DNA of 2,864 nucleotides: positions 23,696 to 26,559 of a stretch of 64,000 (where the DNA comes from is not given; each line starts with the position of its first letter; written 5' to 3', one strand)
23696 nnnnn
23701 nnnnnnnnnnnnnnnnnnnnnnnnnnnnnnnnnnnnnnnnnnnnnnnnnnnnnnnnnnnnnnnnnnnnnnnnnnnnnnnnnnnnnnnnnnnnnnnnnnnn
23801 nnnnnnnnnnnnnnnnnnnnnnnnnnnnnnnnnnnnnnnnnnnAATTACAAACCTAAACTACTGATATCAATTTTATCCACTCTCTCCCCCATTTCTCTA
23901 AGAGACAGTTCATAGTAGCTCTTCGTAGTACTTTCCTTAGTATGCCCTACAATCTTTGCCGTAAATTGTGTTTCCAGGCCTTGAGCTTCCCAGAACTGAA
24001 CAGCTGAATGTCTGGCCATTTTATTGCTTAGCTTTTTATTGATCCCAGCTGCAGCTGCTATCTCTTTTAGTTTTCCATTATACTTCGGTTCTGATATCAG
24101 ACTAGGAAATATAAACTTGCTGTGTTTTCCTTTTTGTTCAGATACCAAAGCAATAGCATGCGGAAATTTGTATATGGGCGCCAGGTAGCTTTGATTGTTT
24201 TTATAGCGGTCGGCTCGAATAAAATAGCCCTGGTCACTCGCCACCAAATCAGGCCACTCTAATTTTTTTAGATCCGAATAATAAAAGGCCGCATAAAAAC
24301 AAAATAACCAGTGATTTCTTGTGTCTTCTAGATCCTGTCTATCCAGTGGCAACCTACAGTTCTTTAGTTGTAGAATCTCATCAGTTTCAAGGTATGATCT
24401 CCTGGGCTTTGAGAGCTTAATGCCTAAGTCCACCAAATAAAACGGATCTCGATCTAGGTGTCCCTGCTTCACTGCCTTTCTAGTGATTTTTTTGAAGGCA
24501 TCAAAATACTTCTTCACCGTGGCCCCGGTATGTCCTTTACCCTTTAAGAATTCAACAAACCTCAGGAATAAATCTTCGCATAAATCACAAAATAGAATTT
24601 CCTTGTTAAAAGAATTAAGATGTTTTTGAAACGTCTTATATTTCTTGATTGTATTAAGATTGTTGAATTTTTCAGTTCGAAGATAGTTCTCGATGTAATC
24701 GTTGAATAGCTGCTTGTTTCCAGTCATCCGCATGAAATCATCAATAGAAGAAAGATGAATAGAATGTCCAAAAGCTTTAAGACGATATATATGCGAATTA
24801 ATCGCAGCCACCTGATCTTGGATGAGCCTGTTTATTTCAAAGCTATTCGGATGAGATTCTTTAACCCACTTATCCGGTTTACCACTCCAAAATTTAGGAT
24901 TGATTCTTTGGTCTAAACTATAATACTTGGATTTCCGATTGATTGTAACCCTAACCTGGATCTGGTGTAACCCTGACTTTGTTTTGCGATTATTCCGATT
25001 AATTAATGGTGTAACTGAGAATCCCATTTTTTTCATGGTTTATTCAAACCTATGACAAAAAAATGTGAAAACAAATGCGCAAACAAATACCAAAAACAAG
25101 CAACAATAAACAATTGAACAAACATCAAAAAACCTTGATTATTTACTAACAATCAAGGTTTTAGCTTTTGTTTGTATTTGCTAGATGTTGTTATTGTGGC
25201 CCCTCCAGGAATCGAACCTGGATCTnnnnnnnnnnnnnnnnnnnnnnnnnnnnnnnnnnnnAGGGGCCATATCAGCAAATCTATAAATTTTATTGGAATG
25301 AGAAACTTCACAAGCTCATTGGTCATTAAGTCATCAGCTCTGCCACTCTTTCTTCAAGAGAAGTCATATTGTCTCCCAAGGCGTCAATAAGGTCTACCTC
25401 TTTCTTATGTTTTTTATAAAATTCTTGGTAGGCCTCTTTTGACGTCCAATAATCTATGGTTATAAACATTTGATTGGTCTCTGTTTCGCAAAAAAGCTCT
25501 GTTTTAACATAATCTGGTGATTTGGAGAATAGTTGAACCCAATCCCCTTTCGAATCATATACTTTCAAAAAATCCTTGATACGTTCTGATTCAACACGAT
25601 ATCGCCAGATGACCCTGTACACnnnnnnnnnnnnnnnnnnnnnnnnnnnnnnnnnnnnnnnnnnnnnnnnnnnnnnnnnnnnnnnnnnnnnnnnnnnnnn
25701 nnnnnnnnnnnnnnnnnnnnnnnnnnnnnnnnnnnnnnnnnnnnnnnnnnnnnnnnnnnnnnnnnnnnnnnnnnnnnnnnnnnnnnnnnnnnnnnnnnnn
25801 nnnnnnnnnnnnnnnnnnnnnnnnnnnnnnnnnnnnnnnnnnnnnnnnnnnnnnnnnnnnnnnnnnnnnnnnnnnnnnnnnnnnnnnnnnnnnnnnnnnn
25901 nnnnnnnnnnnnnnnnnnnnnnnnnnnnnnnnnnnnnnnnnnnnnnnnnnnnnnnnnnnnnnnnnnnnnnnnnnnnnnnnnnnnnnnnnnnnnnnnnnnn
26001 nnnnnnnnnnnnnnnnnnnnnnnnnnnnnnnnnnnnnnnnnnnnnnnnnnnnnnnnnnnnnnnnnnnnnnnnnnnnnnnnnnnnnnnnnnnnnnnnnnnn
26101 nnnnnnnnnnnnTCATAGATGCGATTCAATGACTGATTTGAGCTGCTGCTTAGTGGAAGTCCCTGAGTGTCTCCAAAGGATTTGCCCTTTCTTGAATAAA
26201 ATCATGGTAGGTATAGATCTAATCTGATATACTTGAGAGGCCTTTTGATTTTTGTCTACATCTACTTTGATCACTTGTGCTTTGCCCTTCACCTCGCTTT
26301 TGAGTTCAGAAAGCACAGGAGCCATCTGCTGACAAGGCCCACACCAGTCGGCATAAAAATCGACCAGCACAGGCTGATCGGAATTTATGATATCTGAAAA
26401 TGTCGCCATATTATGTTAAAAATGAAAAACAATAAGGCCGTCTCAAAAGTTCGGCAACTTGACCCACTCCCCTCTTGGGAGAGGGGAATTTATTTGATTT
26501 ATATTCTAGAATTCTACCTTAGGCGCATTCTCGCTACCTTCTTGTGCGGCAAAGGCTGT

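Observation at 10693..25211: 14.5-kb island integrated in tRNA-Arg(CCT), bounded by exact 18-bp att direct repeats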

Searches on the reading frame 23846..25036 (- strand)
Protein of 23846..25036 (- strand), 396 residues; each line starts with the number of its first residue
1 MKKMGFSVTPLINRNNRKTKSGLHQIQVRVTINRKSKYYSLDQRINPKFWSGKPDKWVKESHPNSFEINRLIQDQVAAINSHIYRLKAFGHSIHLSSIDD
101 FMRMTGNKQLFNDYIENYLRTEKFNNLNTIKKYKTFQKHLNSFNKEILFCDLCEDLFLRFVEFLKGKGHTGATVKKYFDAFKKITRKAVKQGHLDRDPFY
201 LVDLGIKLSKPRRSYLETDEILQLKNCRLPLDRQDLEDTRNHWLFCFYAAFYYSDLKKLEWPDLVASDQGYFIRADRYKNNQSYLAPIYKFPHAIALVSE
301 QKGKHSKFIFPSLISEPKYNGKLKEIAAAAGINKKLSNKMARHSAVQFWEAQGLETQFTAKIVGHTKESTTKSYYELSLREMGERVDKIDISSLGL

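Call 7: search_protein_families(library=pfam, proteins=[window:23846-25036:-])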
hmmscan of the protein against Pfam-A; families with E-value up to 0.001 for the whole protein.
window:23846-25036:- (396 aa): 3 families
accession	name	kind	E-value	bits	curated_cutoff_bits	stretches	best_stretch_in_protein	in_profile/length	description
PF13102.12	Phage_int_SAM_5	-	6e-17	62.3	22.3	1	111-199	2-93/98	Phage integrase SAM-like domain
PF17293.8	Arm-DNA-bind_5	-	1.2e-13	51.9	22.6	1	12-91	2-80/87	Arm DNA-binding domain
PF00589.27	Phage_integrase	-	6.5e-11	42.7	27.1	1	240-377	25-168/172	Phage integrase family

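Call 11: search_protein_families(library=phrogs, proteins=[window:23846-25036:-], max_evalue=0.01)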
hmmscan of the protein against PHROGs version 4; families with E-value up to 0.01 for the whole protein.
window:23846-25036:- (396 aa): 2 families
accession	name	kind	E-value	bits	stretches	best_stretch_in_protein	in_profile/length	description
phrog_1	-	integration and excision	9.7e-26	92.2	1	96-390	157-448/611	integrase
phrog_216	-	integration and excision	1.5e-10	41.7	1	175-390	16-237/301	integrase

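Call 12: search_protein_families(library=ncbifam, proteins=[window:23846-25036:-], max_evalue=0.01)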
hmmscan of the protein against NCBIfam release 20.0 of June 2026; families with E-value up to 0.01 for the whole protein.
window:23846-25036:- (396 aa): 4 families
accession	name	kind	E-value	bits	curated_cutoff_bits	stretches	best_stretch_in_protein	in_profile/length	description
TIGR02225.1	recomb_XerD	equivalog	4e-09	36.2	329.6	1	117-384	5-281/290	site-specific tyrosine recombinase XerD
NF040815.2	recomb_XerA_Arch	equivalog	1.4e-07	31.4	220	1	117-382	5-259/263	site-specific tyrosine recombinase/integron integrase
TIGR02224.1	recomb_XerC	equivalog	6.1e-07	29.1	335.15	1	117-382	5-282/295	tyrosine recombinase XerC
NF001399.0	PRK00283.1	subfamily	0.00093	18.5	279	1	119-378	16-284/300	tyrosine recombinase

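Call 53: find_related_loci(query=A2, collection=metagenome_contigs, flank=10000)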
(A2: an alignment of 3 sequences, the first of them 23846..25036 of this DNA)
Query A2 (396 aa) in metagenome_contigs; peptide patterns used: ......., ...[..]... (x = any residue, [..] = any of these).
600 stretches matched a pattern (row limit reached: there are more); 3 encode a relative of the query (tblastn E <= 1e-3); 3 distinct loci.
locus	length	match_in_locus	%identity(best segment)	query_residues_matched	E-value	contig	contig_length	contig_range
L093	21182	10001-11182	58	3-396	3e-167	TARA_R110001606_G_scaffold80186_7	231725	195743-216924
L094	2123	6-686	61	170-396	2e-100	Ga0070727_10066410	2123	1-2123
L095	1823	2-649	24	182-374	2e-7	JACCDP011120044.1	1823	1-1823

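Call 57: search_protein_families(library=pfam, proteins=[L093:12847-16170:+, L093:12381-12785:+, L093:16383-16604:+, L093:16725-17654:+, L093:17676-18854:+, L093:18968-19507:+, L093:19765-20853:-], max_evalue=0.01)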
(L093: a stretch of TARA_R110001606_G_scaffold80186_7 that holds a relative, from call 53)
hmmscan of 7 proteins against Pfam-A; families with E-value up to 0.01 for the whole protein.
L093:12847-16170:+ (1107 aa): 8 families
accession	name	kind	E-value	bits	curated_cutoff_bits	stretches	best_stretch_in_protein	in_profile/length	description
PF01807.25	Zn_ribbon_DnaG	-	1.5e-29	102.1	24.9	1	5-99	2-96/98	CHC2 zinc finger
PF08275.17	DNAG_N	-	3.2e-24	85.9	26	1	151-251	22-126/128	DNA primase catalytic core, N-terminal domain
PF13155.12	Toprim_2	-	7.2e-20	71.6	22.1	1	284-367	2-87/88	Toprim-like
PF13662.12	Toprim_4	-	1.9e-13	50.9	25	1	281-356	2-84/85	Toprim domain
PF13362.12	Toprim_3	-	2.3e-06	28.4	27.2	1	284-372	4-93/95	Toprim domain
PF01751.28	Toprim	-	6.1e-06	26.8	23.1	1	283-340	3-74/96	Toprim domain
PF06048.17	DUF927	-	0.0018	18.5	22.6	0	671-792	153-272/284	Domain of unknown function (DUF927)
PF14240.11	YHYH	-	0.0051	17.2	25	1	562-628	68-128/193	YHYH protein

L093:12381-12785:+ (134 aa): 0 families

L093:16383-16604:+ (73 aa): 1 family
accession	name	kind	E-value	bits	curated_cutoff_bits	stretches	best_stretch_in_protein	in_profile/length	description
PF13936.12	HTH_38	-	0.0014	18.8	27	1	20-39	24-43/44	Helix-turn-helix domain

L093:16725-17654:+ (309 aa): 0 families

L093:17676-18854:+ (392 aa): 2 families
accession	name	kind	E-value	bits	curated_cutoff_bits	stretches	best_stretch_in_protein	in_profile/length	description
PF00675.25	Peptidase_M16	-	4.6e-18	66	22.3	1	9-145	3-148/149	Insulinase (Peptidase family M16)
PF05193.26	Peptidase_M16_C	-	1.7e-13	51.2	23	1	156-327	6-181/181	Peptidase M16 inactive domain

L093:18968-19507:+ (179 aa): 9 families
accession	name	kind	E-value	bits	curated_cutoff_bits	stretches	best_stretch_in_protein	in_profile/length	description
PF01381.28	HTH_3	-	8.8e-11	42.1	23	2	18-72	1-55/55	Helix-turn-helix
PF13560.12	HTH_31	-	1.3e-06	29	27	0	14-55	2-44/64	Helix-turn-helix domain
PF13518.12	HTH_28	-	0.00091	19.7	25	0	16-45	1-30/52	Helix-turn-helix domain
PF12844.13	HTH_19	-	0.002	18.5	30.2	0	112-159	17-64/64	Helix-turn-helix domain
PF02954.25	HTH_8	-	0.0031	17.7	22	0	16-47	8-39/42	Bacterial regulatory protein, Fis family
PF13412.12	HTH_24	-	0.0035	17.3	21.9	1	18-48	9-39/48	Winged helix-turn-helix DNA-binding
PF15943.11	YdaS_toxin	-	0.0052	17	30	0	21-51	4-33/65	Bacterial toxin YdaS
PF13443.12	HTH_26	-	0.0089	16.7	22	0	17-50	1-34/63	Cro/C1-type HTH DNA-binding domain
PF09601.15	DUF2459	-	0.01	16.1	27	0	67-115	37-82/171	Protein of unknown function (DUF2459)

L093:19765-20853:- (362 aa): 0 families

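Call 118: search_protein_families(library=phrogs, proteins=[L093:12026-12313:+, L093:16383-16604:+, L093:12381-12785:+], max_evalue=0.01)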
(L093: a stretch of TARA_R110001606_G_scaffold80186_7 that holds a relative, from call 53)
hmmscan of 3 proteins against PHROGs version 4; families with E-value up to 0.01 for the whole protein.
L093:12026-12313:+ (95 aa): 0 families

L093:16383-16604:+ (73 aa): 0 families

L093:12381-12785:+ (134 aa): 0 families

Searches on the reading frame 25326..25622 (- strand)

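Call 8: search_protein_families(library=pfam, proteins=[window:25326-25622:-])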
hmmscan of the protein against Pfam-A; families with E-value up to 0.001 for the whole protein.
window:25326-25622:- (98 aa): 1 family
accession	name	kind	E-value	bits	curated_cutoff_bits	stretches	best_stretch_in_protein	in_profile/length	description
PF03992.22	ABM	-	0.00016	22.2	23.1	1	1-68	1-66/78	Antibiotic biosynthesis monooxygenase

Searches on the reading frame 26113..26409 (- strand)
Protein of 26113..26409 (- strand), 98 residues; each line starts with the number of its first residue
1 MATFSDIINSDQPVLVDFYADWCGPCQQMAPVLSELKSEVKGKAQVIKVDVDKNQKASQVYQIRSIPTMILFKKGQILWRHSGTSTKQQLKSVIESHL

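Call 8: search_protein_families(library=pfam, proteins=[window:26113-26409:-])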
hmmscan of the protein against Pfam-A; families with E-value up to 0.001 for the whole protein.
window:26113-26409:- (98 aa): 10 families
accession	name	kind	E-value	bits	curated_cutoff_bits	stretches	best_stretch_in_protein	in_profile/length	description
PF00085.26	Thioredoxin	-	7.3e-31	106.7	23.5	1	3-95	9-102/103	Thioredoxin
PF13098.12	Thioredoxin_2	-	1.5e-10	41.8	27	1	11-93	5-103/104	Thioredoxin-like domain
PF13905.12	Thioredoxin_8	-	3.6e-09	37.3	27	1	12-58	2-50/94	Thioredoxin-like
PF00578.27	AhpC-TSA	-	1.7e-07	31.6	26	1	4-76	20-92/124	AhpC/TSA family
PF13899.12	Thioredoxin_7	-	1.4e-06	28.7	27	1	10-72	16-81/83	Thioredoxin-like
PF13728.12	TraF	-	5.9e-06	26.7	23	1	15-84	133-213/224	F plasmid transfer operon protein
PF14595.12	Thioredoxin_9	-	8.2e-06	26.2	25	1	18-75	48-107/129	Thioredoxin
PF02966.22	DIM1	-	2.5e-05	24.5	27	1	10-95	19-104/133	Mitosis protein DIM1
PF08534.16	Redoxin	-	7e-05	23.1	26.6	1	11-58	28-78/148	Redoxin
PF05768.20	Glrx-like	-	0.00056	20.6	26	1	23-90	10-72/77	Glutaredoxin-like domain (DUF836)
